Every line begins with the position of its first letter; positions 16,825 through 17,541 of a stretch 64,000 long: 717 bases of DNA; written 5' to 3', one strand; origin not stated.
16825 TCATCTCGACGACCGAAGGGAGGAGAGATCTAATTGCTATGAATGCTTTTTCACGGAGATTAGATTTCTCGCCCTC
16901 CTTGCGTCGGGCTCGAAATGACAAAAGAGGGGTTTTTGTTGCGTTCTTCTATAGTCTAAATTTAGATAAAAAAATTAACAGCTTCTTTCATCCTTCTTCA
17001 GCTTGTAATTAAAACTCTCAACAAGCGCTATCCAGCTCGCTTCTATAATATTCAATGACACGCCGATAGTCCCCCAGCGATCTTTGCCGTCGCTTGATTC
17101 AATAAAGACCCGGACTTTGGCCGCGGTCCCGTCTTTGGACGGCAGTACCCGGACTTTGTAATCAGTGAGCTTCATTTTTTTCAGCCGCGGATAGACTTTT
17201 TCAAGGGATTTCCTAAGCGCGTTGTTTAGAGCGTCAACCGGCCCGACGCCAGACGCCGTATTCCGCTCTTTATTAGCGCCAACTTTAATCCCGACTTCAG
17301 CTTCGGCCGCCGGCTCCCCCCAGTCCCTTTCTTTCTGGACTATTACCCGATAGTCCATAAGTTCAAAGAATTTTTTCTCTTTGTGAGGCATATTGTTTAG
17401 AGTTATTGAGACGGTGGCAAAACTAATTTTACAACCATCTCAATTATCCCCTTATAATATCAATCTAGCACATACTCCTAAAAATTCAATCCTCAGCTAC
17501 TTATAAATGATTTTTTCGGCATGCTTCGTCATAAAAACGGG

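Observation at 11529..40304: Family B: a 185 bp rod-like structured element, four copies, always plus-strand and always between genes of an operon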

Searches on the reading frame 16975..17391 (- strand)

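Call 61: search_protein_families(library=pfam, proteins=[window:16975-17391:-])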
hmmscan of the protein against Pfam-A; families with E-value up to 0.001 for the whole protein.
window:16975-17391:- (138 aa): 1 family
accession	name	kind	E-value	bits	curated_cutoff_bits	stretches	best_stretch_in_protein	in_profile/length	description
PF08502.15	LeuA_dimer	-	2.7e-24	86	24.9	1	4-130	17-130/131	LeuA allosteric (dimerisation) domain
